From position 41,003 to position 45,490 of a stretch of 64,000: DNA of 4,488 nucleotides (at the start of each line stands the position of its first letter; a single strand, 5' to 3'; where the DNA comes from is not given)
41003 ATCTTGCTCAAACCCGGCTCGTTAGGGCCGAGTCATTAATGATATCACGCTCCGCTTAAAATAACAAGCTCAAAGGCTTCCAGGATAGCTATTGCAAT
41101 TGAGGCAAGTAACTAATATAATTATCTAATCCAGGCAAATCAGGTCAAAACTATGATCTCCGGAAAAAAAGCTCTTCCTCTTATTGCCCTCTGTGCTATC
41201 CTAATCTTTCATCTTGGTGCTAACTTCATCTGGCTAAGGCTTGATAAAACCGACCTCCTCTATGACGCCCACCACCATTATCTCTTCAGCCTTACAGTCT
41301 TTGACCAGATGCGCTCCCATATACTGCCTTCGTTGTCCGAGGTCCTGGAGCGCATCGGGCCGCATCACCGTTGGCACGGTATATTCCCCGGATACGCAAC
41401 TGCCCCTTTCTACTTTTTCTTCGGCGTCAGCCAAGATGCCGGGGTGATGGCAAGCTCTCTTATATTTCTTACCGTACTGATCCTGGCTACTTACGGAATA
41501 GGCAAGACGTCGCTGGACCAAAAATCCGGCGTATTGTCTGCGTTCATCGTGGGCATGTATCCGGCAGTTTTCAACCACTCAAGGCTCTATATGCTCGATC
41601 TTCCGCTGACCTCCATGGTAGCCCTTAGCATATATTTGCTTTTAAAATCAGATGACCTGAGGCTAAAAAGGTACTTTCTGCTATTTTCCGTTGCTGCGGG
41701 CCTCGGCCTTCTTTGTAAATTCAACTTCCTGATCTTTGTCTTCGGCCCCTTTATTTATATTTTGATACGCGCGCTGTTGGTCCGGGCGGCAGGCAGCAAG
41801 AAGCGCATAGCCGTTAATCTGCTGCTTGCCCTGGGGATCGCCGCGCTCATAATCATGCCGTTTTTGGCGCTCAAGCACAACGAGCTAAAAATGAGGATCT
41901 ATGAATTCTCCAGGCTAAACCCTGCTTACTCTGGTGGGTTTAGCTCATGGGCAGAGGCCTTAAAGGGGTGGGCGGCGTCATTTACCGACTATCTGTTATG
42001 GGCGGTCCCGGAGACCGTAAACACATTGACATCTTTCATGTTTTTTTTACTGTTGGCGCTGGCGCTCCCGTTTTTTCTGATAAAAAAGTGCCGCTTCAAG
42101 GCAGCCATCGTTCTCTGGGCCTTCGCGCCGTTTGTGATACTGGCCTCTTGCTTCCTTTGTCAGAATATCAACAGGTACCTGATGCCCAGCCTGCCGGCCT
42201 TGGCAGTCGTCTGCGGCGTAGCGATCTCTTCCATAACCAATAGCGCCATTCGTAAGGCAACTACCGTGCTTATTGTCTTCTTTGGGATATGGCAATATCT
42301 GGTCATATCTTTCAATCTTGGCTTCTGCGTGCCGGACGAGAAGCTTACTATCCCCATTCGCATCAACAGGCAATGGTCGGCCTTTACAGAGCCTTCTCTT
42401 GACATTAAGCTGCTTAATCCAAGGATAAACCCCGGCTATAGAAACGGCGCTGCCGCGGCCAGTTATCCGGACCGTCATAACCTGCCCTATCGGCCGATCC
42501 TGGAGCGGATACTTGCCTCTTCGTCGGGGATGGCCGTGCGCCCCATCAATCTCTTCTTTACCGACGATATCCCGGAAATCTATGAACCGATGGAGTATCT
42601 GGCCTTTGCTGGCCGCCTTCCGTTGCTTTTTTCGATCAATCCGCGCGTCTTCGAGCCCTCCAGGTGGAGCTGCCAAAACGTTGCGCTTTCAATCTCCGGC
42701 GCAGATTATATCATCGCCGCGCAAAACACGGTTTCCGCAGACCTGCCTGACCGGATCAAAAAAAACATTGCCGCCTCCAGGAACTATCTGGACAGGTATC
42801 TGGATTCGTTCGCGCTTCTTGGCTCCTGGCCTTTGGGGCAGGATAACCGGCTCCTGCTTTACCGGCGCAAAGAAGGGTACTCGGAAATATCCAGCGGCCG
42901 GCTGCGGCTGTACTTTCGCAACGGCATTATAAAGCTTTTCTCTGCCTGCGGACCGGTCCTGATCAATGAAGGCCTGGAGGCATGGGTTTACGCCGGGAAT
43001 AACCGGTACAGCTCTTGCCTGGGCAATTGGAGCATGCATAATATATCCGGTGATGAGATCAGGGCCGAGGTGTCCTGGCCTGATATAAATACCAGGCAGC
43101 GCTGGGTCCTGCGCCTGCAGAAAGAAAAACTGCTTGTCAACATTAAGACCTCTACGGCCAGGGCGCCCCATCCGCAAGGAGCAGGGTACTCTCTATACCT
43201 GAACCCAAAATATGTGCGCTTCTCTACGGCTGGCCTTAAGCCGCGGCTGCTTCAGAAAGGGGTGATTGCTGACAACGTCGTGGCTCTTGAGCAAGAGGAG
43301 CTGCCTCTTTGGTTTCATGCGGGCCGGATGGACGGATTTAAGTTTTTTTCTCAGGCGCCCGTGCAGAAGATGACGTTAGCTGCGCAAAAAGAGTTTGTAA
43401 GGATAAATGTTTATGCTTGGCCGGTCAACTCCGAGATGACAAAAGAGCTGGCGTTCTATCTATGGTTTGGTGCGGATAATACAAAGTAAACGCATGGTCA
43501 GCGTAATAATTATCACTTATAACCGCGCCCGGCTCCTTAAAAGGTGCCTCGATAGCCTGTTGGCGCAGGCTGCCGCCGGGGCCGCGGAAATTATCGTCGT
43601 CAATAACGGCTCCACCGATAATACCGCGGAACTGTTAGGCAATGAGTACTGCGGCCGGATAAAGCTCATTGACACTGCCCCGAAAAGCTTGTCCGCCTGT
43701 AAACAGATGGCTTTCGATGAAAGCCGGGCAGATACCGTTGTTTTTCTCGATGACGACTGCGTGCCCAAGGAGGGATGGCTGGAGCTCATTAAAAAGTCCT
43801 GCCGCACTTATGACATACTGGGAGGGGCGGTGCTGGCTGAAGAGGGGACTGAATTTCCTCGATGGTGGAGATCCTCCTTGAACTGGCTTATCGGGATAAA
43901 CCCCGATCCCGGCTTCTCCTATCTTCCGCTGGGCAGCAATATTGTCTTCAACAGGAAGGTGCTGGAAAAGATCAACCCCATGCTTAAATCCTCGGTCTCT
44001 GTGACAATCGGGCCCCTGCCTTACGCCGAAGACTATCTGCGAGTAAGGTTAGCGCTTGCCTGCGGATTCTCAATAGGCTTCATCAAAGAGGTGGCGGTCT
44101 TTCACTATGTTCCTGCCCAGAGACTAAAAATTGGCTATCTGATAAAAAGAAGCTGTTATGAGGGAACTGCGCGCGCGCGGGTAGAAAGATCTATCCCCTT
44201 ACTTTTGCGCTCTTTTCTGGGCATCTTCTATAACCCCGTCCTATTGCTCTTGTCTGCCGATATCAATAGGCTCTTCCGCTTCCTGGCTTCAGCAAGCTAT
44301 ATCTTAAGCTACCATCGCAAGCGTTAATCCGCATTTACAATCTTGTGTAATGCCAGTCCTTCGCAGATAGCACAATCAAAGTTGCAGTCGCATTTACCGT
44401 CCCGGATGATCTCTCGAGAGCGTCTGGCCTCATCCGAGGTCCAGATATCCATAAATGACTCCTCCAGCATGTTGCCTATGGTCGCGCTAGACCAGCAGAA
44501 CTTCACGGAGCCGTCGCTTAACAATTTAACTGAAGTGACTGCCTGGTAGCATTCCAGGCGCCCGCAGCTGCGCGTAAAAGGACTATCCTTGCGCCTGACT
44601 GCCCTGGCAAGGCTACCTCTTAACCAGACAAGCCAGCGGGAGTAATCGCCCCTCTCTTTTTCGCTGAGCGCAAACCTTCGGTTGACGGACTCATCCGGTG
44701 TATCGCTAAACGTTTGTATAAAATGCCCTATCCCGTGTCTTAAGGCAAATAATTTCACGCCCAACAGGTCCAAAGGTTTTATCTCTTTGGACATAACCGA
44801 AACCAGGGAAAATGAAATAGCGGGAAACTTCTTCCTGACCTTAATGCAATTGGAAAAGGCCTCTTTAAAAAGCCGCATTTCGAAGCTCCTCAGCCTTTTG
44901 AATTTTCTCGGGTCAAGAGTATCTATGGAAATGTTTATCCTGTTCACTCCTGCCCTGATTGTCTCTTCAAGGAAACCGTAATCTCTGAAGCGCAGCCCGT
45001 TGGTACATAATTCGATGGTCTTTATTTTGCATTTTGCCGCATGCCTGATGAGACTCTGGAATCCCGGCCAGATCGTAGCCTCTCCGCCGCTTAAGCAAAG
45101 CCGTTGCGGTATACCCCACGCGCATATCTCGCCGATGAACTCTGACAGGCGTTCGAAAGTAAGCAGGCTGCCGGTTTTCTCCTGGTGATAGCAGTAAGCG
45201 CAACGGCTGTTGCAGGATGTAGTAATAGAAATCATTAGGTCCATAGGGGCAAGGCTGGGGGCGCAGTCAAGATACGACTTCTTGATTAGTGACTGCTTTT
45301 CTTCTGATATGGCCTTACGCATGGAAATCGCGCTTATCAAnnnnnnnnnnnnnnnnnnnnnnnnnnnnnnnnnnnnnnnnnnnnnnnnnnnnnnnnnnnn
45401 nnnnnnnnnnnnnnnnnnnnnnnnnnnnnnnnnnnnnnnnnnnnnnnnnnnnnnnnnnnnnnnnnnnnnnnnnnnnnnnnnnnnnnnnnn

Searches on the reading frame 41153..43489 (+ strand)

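Call 3: search_protein_families(library=pfam, proteins=[window:41153-43489:+], max_evalue=0.01)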
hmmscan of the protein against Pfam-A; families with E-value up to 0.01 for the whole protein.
window:41153-43489:+ (778 aa): 2 families
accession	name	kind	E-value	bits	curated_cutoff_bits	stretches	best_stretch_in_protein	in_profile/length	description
PF13231.12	PMT_2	-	4.8e-12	46.8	26.1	1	75-237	2-157/160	Dolichyl-phosphate-mannose-protein mannosyltransferase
PF02366.24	PMT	-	2.7e-08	34.1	22.7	1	101-238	89-231/245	Dolichyl-phosphate-mannose-protein mannosyltransferase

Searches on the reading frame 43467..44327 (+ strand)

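Call 3: search_protein_families(library=pfam, proteins=[window:43467-44327:+], max_evalue=0.01)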
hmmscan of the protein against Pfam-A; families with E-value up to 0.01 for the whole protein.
window:43467-44327:+ (286 aa): 5 families
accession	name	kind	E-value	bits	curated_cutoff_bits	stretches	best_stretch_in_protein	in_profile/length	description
PF00535.33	Glycos_transf_2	-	1.4e-24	87.3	23.3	1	12-169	1-167/168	Glycosyl transferase family 2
PF13641.12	Glyco_tranf_2_3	-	1.6e-11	45.1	27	1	11-215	3-213/230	Glycosyltransferase like family 2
PF10111.15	Glyco_tranf_2_2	-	6.5e-05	23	27.3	1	29-106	17-100/276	Glycosyltransferase like family 2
PF13704.12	Glyco_tranf_2_4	-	0.0012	19.7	27.5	1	32-71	11-51/98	Glycosyl transferase family 2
PF13632.12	Glyco_trans_2_3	-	0.0051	17.1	27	1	91-217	2-127/198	Glycosyl transferase family group 2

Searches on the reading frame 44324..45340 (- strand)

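Call 3: search_protein_families(library=pfam, proteins=[window:44324-45340:-], max_evalue=0.01)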
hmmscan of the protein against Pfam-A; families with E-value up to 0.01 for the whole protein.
window:44324-45340:- (338 aa): 2 families
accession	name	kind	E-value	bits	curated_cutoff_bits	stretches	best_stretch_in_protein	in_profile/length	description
PF04055.27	Radical_SAM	-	2.2e-19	70.7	29.5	1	37-176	1-144/166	Radical SAM superfamily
PF13186.11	SPASM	-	6.8e-08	33.1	21.5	1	264-323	1-63/67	Iron-sulfur cluster-binding domain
